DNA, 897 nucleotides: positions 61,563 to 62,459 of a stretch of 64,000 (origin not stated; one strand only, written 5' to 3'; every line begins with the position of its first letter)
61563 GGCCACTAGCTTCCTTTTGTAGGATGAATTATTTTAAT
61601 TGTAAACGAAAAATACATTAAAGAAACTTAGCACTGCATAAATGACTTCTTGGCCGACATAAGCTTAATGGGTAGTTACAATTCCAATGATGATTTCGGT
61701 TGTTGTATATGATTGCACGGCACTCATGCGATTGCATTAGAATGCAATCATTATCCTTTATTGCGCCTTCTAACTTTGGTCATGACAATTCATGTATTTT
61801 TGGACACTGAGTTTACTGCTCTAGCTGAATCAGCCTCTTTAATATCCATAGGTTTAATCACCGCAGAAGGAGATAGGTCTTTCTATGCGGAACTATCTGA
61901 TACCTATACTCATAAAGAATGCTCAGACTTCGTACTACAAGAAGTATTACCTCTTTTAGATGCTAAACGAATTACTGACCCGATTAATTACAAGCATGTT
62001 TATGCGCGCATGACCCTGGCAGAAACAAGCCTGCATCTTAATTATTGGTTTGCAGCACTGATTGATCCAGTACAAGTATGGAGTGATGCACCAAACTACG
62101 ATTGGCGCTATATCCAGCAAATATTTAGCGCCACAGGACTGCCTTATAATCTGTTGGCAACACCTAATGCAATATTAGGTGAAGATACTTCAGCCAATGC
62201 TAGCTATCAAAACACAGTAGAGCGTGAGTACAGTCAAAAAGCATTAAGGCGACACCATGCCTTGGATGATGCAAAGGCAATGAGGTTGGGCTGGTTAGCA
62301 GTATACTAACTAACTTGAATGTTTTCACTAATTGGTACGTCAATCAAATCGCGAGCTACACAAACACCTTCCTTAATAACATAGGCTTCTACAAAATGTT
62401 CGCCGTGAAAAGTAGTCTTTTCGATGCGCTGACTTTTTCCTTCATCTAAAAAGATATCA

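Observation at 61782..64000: SMODS/AGS-C nucleotidyltransferase operon with a TM protein, converging on a DEDDh exonuclease gene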

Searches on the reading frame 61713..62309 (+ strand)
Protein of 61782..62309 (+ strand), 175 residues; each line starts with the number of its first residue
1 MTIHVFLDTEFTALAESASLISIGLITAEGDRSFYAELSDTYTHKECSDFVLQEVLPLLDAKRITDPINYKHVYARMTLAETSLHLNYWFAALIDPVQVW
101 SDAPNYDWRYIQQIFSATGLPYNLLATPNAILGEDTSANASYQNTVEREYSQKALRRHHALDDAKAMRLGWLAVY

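Call 4: search_protein_families(library=pfam, proteins=[window:61782-62309:+, window:61713-62309:+], max_evalue=1)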
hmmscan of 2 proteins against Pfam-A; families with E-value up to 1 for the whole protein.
window:61782-62309:+ (175 aa): 2 families
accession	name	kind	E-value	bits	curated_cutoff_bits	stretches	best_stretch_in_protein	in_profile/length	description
PF16473.11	Rv2179c-like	-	4.1e-10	40.1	27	1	4-167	2-169/177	3'-5' exoribonuclease Rv2179c-like domain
PF00929.31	RNase_T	-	0.0058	17.6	24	1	5-166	1-159/164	Exonuclease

window:61713-62309:+ (198 aa): 2 families
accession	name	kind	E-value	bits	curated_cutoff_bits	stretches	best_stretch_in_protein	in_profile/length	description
PF16473.11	Rv2179c-like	-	6.7e-10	39.4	27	1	27-190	2-169/177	3'-5' exoribonuclease Rv2179c-like domain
PF00929.31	RNase_T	-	0.0094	16.9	24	1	28-189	1-159/164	Exonuclease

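Call 5: search_protein_families(library=padloc, proteins=[window:61782-62309:+], max_evalue=1)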
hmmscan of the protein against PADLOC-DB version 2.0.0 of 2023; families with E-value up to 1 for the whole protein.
window:61782-62309:+ (175 aa): 1 family
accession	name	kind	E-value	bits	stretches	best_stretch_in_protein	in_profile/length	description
PDLC01247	DEDDh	-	0.00028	19.6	1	5-167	1-134/139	"CAS-I,CAS-II,CAS-III,CAS-IV,CAS-V,CAS-VI; associated"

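Call 17: find_homologous_proteins(query=window:61782-62309:+, max_evalue=0.001)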
Query window:61782-62309:+ (175 aa): 717 proteins with E <= 0.001 among 865 candidates; the best 120 are listed.
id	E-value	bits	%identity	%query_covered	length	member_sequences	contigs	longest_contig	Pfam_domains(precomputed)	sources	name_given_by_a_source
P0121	2.9e-112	390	100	100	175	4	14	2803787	PF16473.12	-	-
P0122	1.9e-100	352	89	99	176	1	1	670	PF16473.12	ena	-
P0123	8.2e-100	350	89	99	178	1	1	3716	PF16473.12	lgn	-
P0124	2.6e-97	342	86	99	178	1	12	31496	PF16473.12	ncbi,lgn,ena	-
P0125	1.6e-95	336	86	99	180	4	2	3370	PF16473.12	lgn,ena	-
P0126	1.8e-95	336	76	99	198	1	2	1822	PF16473.12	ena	-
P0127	2.3e-95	335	84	99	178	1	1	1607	PF16473.12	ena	-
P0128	1.9e-94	332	84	99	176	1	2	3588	PF16473.12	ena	-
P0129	1.3e-93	330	84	99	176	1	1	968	PF16473.12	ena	-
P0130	1.9e-93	329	85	99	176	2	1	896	PF16473.12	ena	-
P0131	3.0e-93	328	85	99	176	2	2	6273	PF16473.12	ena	-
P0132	4.0e-93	328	84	99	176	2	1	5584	PF16473.12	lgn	-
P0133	5.4e-93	328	85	98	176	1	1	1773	PF16473.12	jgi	jgi:3' exoribonuclease, RNase T-like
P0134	7.5e-93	327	83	99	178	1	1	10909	PF16473.12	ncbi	-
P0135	3.2e-92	325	83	99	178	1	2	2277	PF16473.12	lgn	-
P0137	2.2e-87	309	79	99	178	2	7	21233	PF16473.12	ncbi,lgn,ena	-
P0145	7.1e-71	256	66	99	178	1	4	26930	PF16473.12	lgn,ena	-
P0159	1.2e-38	151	47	98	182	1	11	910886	-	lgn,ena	-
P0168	7.5e-37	145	45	97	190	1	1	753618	PF16473.12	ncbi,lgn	-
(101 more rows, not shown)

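Call 18: find_encoding_contigs(protein=P0124, flank=5000, max_places=4)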
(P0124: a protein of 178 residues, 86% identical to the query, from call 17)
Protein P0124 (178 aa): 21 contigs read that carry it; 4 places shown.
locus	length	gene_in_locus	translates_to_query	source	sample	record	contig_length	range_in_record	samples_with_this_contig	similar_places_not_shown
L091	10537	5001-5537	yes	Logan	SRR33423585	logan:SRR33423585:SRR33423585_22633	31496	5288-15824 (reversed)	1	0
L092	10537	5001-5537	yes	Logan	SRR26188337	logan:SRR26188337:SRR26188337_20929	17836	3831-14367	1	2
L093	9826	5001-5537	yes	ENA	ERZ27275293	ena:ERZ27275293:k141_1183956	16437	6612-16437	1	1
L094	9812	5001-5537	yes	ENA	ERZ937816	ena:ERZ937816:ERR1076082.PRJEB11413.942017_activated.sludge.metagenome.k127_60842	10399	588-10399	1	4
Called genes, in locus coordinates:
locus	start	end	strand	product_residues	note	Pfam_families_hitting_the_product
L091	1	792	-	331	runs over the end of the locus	PF01734:Patatin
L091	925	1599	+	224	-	PF02086:MethyltransfD12 (weak)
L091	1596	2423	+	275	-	PF22175:Ogg-HhH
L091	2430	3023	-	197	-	PF06508:QueC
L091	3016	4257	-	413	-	PF00294:PfkB, PF05014:Nuc_deoxyrib_tr, PF15891:Nuc_deoxyri_tr2 (weak)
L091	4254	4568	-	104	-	-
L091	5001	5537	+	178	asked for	PF16473:Rv2179c-like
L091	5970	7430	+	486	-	PF00656:Peptidase_C14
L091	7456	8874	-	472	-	PF00589:Phage_integrase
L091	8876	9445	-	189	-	-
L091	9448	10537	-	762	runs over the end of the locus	-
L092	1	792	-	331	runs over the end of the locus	PF01734:Patatin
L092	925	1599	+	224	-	PF02086:MethyltransfD12 (weak)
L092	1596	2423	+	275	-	PF22175:Ogg-HhH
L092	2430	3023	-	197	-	PF06508:QueC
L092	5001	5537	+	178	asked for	PF16473:Rv2179c-like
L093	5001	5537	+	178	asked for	PF16473:Rv2179c-like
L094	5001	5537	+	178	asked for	PF16473:Rv2179c-like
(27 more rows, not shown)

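Call 19: find_encoding_contigs(protein=P0137, flank=5000, max_places=3)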
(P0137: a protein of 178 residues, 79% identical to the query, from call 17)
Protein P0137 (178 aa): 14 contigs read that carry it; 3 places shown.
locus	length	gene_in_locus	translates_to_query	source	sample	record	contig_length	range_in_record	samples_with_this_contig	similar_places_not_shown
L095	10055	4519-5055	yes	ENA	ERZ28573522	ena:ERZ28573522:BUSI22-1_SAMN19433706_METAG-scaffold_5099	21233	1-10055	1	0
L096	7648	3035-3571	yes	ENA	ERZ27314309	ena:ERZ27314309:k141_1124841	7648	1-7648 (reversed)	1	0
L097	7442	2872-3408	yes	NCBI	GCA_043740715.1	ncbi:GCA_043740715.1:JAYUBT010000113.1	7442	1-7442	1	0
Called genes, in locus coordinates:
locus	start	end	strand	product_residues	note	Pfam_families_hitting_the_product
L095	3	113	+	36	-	?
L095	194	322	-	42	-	-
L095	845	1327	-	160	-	-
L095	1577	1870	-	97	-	PF01609:DDE_Tnp_1, PF13359:DDE_Tnp_4 (weak), PF13751:DDE_Tnp_1_6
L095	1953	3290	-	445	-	PF14690:Zn_ribbon_ISL3, PF13542:HTH_Tnp_ISL3, PF01610:DDE_Tnp_ISL3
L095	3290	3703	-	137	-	PF05168:HEPN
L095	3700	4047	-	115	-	PF01909:NTP_transf_2, PF18765:Polbeta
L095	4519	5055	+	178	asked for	PF16473:Rv2179c-like (faint)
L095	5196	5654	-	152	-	PF08808:RES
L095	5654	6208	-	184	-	PF20432:Xre-like-HTH, PF09722:Xre_MbcA_ParS_C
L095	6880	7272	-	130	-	-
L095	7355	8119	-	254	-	PF23023:Anti-Pycsar_Apyc1, PF00753:Lactamase_B, PF12706:Lactamase_B_2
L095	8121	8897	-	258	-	PF01026:TatD_DNase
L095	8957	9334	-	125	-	PF07238:PilZ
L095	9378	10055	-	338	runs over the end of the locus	PF13177:DNA_pol3_delta2, PF09115:DNApol3-delta_C (weak)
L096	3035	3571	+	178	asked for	PF16473:Rv2179c-like (faint)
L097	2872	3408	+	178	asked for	PF16473:Rv2179c-like (faint)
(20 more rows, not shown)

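Call 20: find_encoding_contigs(protein=P0145, flank=5000, max_places=3)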
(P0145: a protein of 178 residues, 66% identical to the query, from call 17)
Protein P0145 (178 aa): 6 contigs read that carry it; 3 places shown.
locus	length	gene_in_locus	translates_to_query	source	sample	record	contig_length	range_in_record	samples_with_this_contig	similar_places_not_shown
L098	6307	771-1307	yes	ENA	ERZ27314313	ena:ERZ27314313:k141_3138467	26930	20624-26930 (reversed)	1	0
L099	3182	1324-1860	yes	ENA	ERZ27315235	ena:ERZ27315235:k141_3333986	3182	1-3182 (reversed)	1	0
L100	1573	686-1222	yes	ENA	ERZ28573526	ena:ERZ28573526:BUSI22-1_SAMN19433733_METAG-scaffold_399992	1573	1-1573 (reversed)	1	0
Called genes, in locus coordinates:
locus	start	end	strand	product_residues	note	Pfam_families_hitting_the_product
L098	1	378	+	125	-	?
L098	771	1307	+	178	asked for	PF16473:Rv2179c-like (weak)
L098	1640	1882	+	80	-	PF04014:MazE_antitoxin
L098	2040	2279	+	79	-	PF01850:PIN (weak)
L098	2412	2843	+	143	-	-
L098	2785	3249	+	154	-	PF12844:HTH_19 (weak), PF13560:HTH_31, PF01381:HTH_3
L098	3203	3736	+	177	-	-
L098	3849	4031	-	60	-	-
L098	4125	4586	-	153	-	PF12276:DUF3617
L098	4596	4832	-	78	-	PF10982:DUF2789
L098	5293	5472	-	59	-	-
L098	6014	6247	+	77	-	-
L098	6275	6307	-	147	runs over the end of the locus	-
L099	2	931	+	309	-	?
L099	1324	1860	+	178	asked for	PF16473:Rv2179c-like (weak)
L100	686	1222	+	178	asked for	PF16473:Rv2179c-like (weak)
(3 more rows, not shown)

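Call 26: search_solved_structures(query=window:61782-62309:+, max_evalue=0.1, show_alignments=1)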
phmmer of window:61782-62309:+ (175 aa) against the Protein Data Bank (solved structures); distinct sequences matched with E-value up to 0.1: 4.
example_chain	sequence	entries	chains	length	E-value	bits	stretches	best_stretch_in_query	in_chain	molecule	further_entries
4hec_A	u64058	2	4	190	0.045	17.1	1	3-60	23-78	Putative uncharacterized protein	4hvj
4oke_A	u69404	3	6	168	0.054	16.8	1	4-60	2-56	3'-5' exoribonuclease Rv2179c/MT2234.1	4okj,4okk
6s0m_A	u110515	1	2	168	0.065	16.5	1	5-60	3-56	3'-5' exoribonuclease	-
8urf_H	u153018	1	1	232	0.094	16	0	103-144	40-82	8G8 Fab Heavy Chain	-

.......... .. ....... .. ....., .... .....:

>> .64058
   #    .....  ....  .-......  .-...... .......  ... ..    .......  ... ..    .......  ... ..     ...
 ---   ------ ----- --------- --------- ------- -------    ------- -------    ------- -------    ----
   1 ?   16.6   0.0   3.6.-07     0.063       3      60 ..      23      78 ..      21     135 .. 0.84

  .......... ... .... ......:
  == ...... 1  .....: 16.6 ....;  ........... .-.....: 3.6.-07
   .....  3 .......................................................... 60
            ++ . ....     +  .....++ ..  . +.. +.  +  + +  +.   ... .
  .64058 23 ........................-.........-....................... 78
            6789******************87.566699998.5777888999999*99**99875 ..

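Call 35: search_protein_families(library=padloc, proteins=[L091:1-792:-, L091:925-1599:+, L091:1596-2423:+, L091:2430-3023:-, L091:3016-4257:-, L091:4254-4568:-, L091:5970-7430:+, L091:8876-9445:-], max_evalue=0.001)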
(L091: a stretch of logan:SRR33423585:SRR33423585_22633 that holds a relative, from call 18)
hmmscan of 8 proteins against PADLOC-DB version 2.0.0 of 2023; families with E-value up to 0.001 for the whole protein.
L091:1-792:- (264 aa): 4 families
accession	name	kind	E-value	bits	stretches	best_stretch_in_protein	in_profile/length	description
PDLC00757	Effector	-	9.1e-98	325.6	1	2-263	3-258/331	Phospholipase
PDLC00758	Effector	-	1.7e-78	262.3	1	5-263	2-255/331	Phospholipase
PDLC00756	Effector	-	1.3e-73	245.7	1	58-263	2-200/280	Phospholipase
PDLC00755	Effector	-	8.8e-19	65.8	1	5-224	7-218/311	Phospholipase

L091:925-1599:+ (224 aa): 12 families
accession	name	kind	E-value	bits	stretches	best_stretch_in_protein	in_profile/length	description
PDLC03244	MTase_II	-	1.1e-22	78.6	2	64-167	182-286/295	Type II methyltransferase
PDLC03294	MTase_II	-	1.3e-15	55.8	2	60-158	155-256/272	Type II methyltransferase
PDLC03247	MTase_II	-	1.9e-10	38.4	1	1-65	6-74/282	Type II methyltransferase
PDLC04018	PD-Lambda-5_B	-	5.3e-10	37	1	61-130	164-232/291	-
PDLC03735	oMTase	-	6.7e-09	33.5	1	78-155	182-264/284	orphan methyltransferase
PDLC03383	MTase_II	-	1.7e-07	28.9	1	71-128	199-254/318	Type II methyltransferase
PDLC03261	MTase_II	-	5.2e-07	26.3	1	60-156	171-271/643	Type II methyltransferase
PDLC03729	oMTase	-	1.7e-05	22.5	0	80-155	171-251/275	orphan methyltransferase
PDLC03264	MTase_II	-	0.00011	19.5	1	81-154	189-261/306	Type II methyltransferase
PDLC03287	MTase_II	-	0.0003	17.7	0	73-125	530-584/646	Type II methyltransferase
PDLC03349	MTase_II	-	0.00045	17.4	0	60-129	244-308/374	Type II methyltransferase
PDLC03216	MTase_II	-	0.00084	16.4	0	64-110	11-55/364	Type II methyltransferase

L091:1596-2423:+ (275 aa): 0 families

L091:2430-3023:- (197 aa): 1 family
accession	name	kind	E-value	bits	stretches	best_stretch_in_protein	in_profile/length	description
PDLC00911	QueC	-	8.2e-18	63.2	1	4-187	9-182/190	QueC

L091:3016-4257:- (413 aa): 0 families

L091:4254-4568:- (104 aa): 0 families

L091:5970-7430:+ (486 aa): 1 family
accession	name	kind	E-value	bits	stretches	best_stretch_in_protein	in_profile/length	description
PDLC02987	caspase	-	1.6e-12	45.4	1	6-207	3-158/453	-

L091:8876-9445:- (189 aa): 0 families

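Call 45: find_related_loci(query=A3, collection=viral_contigs, flank=6000)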
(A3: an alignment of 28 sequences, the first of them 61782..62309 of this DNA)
Query A3 (175 aa) in viral_contigs; peptide patterns used: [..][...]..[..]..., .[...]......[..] (x = any residue, [..] = any of these).
489 stretches matched a pattern; 411 encode a relative of the query (tblastn E <= 1e-3); the best 80 are kept; 80 distinct loci.
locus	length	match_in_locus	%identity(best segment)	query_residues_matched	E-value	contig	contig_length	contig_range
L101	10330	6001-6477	42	5-173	9e-36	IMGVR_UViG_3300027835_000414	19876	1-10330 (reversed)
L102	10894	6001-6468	36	3-174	1e-22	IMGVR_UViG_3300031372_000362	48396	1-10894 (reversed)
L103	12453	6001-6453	35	3-171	4e-21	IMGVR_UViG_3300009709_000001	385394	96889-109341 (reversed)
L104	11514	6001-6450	35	5-171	7e-21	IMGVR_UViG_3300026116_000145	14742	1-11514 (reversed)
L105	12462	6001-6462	36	5-173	4e-20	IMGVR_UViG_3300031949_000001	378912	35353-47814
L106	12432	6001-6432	36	3-168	2e-18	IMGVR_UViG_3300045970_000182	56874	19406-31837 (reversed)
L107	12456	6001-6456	31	1-170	3e-18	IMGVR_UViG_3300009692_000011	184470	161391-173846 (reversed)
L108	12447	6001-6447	33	1-167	6e-18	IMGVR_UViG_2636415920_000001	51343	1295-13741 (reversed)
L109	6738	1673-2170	35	3-168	5e-18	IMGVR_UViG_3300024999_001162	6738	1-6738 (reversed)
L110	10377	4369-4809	38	3-168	6e-18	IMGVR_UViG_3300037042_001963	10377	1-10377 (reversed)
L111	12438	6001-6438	34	3-168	8e-18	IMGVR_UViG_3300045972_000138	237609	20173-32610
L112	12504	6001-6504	32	2-168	2e-17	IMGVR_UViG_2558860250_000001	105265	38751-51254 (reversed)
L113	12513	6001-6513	33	1-168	3e-17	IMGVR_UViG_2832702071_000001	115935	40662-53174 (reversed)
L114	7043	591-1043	35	3-172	3e-17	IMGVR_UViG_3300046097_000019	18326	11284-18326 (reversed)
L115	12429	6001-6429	34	5-167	4e-17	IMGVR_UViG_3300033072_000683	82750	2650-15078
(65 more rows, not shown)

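Call 48: find_encoding_contigs(protein=P0121, flank=3000, max_places=6)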
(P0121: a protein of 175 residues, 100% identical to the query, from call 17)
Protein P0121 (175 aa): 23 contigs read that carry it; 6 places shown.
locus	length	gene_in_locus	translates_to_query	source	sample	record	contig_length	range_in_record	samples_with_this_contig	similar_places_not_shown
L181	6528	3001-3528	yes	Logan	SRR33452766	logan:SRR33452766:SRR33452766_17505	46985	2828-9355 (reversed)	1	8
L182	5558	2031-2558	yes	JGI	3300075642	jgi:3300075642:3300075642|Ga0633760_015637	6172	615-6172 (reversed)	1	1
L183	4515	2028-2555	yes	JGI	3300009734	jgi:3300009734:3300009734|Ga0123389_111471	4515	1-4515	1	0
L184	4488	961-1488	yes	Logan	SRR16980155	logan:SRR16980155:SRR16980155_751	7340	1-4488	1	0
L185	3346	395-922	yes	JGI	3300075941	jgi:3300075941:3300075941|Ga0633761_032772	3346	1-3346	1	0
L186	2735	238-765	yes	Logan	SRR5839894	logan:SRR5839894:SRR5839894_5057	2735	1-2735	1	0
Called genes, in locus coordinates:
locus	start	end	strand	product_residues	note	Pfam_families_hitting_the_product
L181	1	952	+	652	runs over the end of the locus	PF07732:Cu-oxidase_3, PF00394:Cu-oxidase, PF07731:Cu-oxidase_2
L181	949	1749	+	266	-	PF05275:CopB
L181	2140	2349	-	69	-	PF09722:Xre_MbcA_ParS_C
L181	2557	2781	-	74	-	-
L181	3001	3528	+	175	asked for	PF16473:Rv2179c-like (faint)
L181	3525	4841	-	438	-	PF18144:SMODS, PF18134:AGS_C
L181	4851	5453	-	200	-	PF18169:SLATT_6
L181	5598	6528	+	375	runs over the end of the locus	PF00004:AAA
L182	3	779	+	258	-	?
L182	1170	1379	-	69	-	PF09722:Xre_MbcA_ParS_C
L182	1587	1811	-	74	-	-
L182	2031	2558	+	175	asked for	PF16473:Rv2179c-like (faint)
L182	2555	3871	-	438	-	PF18144:SMODS, PF18134:AGS_C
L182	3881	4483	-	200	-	PF18169:SLATT_6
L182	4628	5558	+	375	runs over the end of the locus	PF00004:AAA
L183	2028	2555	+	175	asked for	PF16473:Rv2179c-like (faint)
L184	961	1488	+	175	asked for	PF16473:Rv2179c-like (faint)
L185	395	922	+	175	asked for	PF16473:Rv2179c-like (faint)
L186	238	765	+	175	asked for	PF16473:Rv2179c-like (faint)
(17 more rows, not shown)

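Call 49: find_encoding_contigs(protein=P0159, flank=5000, max_places=3)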
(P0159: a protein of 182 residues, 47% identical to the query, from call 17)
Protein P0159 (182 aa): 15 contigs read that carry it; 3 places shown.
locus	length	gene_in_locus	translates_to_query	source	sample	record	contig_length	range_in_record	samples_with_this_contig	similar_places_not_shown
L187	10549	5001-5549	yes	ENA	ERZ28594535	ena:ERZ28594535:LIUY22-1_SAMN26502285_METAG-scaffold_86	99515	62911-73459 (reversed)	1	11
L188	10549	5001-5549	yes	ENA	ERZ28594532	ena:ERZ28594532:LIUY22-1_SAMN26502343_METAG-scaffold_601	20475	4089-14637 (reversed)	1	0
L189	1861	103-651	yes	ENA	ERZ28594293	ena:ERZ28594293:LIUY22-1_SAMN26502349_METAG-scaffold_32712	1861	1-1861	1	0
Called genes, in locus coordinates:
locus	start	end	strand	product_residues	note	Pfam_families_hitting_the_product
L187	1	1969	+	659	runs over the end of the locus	-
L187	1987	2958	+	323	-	-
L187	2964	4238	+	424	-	-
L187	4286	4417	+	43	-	-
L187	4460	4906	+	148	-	-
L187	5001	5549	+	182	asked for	-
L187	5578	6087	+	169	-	PF09722:Xre_MbcA_ParS_C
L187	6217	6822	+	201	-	-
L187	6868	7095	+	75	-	-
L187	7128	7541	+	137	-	-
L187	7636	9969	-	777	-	PF00122:E1-E2_ATPase, PF00702:Hydrolase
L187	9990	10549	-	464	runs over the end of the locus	PF02366:PMT, PF13231:PMT_2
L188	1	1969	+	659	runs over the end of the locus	-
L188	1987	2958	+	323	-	-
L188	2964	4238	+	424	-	-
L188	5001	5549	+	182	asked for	-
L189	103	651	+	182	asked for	-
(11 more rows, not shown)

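Call 50: find_encoding_contigs(protein=P0168, flank=5000, max_places=2)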
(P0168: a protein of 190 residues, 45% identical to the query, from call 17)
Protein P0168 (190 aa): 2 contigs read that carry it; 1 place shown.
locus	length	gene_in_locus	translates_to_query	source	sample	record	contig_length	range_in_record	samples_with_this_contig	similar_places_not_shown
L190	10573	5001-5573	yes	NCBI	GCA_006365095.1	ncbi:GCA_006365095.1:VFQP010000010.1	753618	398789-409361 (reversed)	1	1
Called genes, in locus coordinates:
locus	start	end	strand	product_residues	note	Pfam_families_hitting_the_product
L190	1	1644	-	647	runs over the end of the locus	PF09299:Mu-transpos_C (weak)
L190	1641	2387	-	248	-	-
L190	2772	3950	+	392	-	-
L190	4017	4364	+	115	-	-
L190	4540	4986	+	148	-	-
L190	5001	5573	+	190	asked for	PF16473:Rv2179c-like (faint)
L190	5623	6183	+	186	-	PF00929:RNase_T, PF16473:Rv2179c-like (faint)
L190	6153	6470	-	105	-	PF00216:Bac_DNA_binding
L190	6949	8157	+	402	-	PF00909:Ammonium_transp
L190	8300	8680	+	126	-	PF04304:DUF454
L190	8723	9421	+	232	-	PF01128:IspD, PF12804:NTP_transf_3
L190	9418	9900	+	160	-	PF02542:YgbB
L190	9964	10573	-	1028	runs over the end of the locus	PF00873:ACR_tran, PF03176:MMPL (weak)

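Call 67: search_protein_families(library=ncbifam, proteins=[window:61782-62309:+], max_evalue=0.001)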
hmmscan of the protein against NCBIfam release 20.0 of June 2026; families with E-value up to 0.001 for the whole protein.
window:61782-62309:+ (175 aa): 1 family
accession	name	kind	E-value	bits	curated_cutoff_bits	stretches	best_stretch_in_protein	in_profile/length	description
NF033638.1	RNase_AS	equivalog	4.2e-08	33.7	200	1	6-167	2-148/155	polyadenylate-specific 3'-exoribonuclease AS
